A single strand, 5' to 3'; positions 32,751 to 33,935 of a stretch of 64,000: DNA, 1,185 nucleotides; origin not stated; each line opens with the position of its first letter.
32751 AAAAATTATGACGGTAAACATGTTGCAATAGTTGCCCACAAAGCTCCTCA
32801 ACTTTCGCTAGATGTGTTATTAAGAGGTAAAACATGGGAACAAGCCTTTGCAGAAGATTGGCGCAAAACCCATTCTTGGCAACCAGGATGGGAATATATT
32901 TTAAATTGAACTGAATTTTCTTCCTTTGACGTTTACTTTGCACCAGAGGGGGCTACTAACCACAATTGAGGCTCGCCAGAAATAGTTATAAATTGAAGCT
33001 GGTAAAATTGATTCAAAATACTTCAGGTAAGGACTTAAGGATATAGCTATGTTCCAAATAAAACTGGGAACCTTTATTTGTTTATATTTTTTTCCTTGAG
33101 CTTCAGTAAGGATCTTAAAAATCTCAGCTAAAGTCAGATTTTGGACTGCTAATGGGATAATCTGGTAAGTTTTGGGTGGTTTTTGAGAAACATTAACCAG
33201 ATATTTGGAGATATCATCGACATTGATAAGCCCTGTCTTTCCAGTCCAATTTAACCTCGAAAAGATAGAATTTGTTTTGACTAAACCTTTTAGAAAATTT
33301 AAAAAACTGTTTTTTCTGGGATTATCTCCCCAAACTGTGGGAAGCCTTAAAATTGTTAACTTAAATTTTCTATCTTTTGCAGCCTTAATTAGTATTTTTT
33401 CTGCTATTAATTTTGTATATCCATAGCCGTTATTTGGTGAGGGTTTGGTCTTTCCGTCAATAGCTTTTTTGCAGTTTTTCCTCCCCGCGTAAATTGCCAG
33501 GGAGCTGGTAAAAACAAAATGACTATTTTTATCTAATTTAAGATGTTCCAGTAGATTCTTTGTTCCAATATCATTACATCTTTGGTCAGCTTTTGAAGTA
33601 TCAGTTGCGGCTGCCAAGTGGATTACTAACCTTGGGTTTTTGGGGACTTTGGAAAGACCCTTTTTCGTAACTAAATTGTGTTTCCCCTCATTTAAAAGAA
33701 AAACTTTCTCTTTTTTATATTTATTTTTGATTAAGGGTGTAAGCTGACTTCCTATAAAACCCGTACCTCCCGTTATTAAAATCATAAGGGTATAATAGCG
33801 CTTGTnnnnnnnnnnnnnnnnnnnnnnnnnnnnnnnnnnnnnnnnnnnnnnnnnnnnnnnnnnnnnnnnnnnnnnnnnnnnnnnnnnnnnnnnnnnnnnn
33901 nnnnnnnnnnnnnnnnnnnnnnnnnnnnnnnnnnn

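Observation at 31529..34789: Four-gene insertion inside the universally conserved S10 operon, between rpsJ and rplC, including an antisense epimerase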

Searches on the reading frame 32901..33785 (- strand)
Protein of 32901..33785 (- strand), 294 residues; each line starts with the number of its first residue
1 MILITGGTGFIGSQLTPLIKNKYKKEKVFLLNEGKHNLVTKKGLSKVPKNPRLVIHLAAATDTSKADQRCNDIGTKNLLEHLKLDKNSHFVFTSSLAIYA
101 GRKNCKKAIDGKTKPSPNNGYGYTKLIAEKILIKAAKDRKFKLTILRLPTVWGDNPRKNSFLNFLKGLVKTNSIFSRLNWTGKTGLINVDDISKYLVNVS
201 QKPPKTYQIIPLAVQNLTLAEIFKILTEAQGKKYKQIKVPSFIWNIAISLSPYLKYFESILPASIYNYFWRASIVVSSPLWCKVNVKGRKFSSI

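Call 3: search_protein_families(library=pfam, proteins=[window:32901-33785:-], max_evalue=0.1)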
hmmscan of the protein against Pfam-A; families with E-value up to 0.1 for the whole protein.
window:32901-33785:- (294 aa): 8 families
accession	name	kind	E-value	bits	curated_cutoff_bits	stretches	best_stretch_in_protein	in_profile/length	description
PF01370.27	Epimerase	-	2.8e-21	76.5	20.9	1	2-169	1-194/240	NAD dependent epimerase/dehydratase family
PF07993.18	NAD_binding_4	-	9.2e-16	58.2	20.1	1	49-178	87-239/258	Male sterility protein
PF04321.23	RmlD_sub_bind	-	2.1e-14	53.7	27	1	2-173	3-171/287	RmlD substrate binding domain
PF16363.11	GDP_Man_Dehyd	-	5.9e-11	42.8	27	2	50-148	75-180/332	GDP-mannose 4,6 dehydratase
PF01073.25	3Beta_HSD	-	3.1e-10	40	22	1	35-175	51-203/280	3-beta hydroxysteroid dehydrogenase/isomerase family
PF02719.21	Polysacc_synt_2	-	8.3e-06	25.6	20.2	1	2-59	1-62/293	Polysaccharide biosynthesis protein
PF05368.20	NmrA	-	0.0032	17.6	27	0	184-242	187-246/298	NmrA-like family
PF13460.12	NAD_binding_10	-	0.03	14.6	27.2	0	50-151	60-146/184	NAD(P)H-binding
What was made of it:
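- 32901..33785 (-): Extended-SDR NAD-dependent epimerase/dehydratase/reductase, convergent with the phosphatase and overlapping it by 9 bp. Pfam Epimerase 2.8e-21 and RmlD_sub_bind 2.1e-14 (call 3).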

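Call 4: search_protein_families(library=ncbifam, proteins=[window:32901-33785:-], max_evalue=0.1)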
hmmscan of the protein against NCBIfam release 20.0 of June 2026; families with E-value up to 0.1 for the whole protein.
window:32901-33785:- (294 aa): 18 families
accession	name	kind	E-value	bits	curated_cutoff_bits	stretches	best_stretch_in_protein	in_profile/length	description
TIGR02197.1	heptose_epim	equivalog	3.8e-14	52.6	274.6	1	2-155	1-174/316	ADP-glyceromanno-heptose 6-epimerase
TIGR01179.1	galE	equivalog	1.4e-13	50.4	262.3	1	52-156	72-181/332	UDP-glucose 4-epimerase GalE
TIGR01746.1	Thioester-redct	subfamily_domain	1.7e-13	50.6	213.35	1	52-236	90-286/371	thioester reductase domain-containing protein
NF043036.1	ErythonDh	equivalog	5.9e-12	45.4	325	1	48-151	72-179/321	D-erythronate dehydrogenase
TIGR01214.1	rmlD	equivalog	2e-10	40.2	224.05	1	2-168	2-166/285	dTDP-4-dehydrorhamnose reductase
TIGR03466.1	HpnA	hypoth_equivalog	3.4e-10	39.3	367.65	1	2-243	3-259/327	hopanoid-associated sugar epimerase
NF042422.1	oxyalk_red_OleD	equivalog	2.1e-07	30.6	580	1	2-154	3-171/329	2-alkyl-3-oxoalkanoate reductase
NF008360.0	PRK11150.1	equivalog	7.1e-07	28.7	452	1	75-154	97-173/310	ADP-glyceromanno-heptose 6-epimerase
NF047837.1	UDPAcbARedWbcJ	equivalog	2.3e-06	26.8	500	1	2-200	3-184/372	UDP-2-acetamido-2,6-beta-L-arabino-hexul-4-ose reductase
TIGR01181.1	dTDP_gluc_dehyt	equivalog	3.9e-06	26.2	365.1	1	2-62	2-61/321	dTDP-glucose 4,6-dehydratase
NF007956.0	PRK10675.1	subfamily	1.3e-05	24.5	394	1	71-149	100-178/338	UDP-glucose 4-epimerase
NF042423.1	oxyalk_red_Shew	equivalog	2.2e-05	23.7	580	1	14-155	34-178/331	2-alkyl-3-oxoalkanoate reductase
TIGR03589.1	PseB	equivalog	2.4e-05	23.4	407.75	1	2-72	7-74/324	UDP-N-acetylglucosamine 4,6-dehydratase (inverting)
NF005539.0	PRK07201.1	equivalog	6.9e-05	21.8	549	0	3-32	4-33/657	SDR family oxidoreductase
TIGR01777.1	yfcH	hypoth_equivalog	0.00021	21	207.35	1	2-245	1-255/292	TIGR01777 family oxidoreductase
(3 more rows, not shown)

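Call 47: search_solved_structures(query=window:32904-33785:-, max_evalue=0.001, show_alignments=2)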
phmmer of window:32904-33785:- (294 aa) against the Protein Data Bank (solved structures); distinct sequences matched with E-value up to 0.001: 24.
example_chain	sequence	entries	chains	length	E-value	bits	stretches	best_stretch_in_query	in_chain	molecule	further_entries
9gpi_D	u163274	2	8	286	6.6e-08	35.5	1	2-133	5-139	dTDP-4-dehydrorhamnose reductase, putative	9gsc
6kv9_A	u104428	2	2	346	3.4e-07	33.1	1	49-165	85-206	MoeE5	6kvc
8g22_A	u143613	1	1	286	4e-07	32.9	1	1-179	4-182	dTDP-4-dehydrorhamnose reductase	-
8rdg_A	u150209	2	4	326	1.1e-06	31.5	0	44-169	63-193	SDR family NAD(P)-dependent oxidoreductase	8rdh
3sxp_A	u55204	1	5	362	1.4e-06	31.1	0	54-139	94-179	ADP-L-glycero-D-mannoheptose-6-epimerase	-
4zrm_A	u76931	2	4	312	1.7e-06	30.9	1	2-253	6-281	UDP-glucose 4-epimerase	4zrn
3m2p_A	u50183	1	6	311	2.5e-06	30.3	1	2-200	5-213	UDP-N-acetylglucosamine 4-epimerase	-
6zl6_A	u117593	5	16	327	3.5e-06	29.8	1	44-192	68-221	Epimerase domain-containing protein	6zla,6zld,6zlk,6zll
8rdi_A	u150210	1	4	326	3.9e-06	29.6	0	44-169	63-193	SDR family NAD(P)-dependent oxidoreductase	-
6zlj_A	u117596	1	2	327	1.3e-05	28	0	44-192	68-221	Epimerase domain-containing protein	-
1z45_A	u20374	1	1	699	1.5e-05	27.7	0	38-153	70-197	GAL10 bifunctional protein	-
5u9c_A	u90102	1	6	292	1.5e-05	27.7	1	2-158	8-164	dTDP-4-dehydrorhamnose Reductase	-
4twr_A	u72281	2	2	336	1.7e-05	27.5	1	51-136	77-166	NAD binding site:NAD-dependent epimerase/dehydratase:UDP-glucose 4-epimerase | UDP-glucose 4-epimerase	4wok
1eq2_A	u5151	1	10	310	5.3e-05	25.9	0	56-153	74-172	ADP-L-GLYCERO-D-MANNOHEPTOSE 6-EPIMERASE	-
6x3b_A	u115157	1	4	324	7.4e-05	25.4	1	2-145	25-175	GDP-6-deoxy-D-mannose reductase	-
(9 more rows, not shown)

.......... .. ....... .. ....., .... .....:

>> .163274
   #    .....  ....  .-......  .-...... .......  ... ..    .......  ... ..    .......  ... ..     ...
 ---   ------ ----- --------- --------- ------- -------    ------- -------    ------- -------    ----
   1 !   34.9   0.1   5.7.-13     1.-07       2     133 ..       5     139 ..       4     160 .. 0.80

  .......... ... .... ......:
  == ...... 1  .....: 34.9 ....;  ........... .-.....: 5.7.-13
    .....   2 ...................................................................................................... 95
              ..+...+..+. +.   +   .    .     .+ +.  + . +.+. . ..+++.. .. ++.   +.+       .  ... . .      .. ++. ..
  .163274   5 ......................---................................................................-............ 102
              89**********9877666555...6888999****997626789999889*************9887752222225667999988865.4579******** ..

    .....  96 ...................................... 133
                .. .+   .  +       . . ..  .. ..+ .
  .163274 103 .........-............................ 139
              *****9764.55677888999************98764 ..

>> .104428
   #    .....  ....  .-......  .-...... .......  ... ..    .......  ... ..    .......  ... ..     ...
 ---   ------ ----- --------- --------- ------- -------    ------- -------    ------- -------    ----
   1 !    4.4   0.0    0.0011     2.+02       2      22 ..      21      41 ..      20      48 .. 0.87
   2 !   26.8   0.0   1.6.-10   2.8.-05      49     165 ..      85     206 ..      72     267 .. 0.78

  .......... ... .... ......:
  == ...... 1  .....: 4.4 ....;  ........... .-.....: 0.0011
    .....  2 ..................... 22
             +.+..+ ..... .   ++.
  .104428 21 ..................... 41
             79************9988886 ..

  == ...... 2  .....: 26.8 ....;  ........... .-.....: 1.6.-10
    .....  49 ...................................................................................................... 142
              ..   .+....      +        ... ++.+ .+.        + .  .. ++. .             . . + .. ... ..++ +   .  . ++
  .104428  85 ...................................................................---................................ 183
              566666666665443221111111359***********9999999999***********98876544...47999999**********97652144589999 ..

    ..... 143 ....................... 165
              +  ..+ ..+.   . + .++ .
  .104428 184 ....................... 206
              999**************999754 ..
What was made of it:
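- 32901..33785 (-): Closest solved relatives are RmlD-type reductases and GalE-type epimerases (call 47).
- On Extended SDR (NAD-dependent epimerase/dehydratase): PDB relatives have E-values of 7e-8 or worse (call 47).
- SDR motifs (calls 3, 47).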
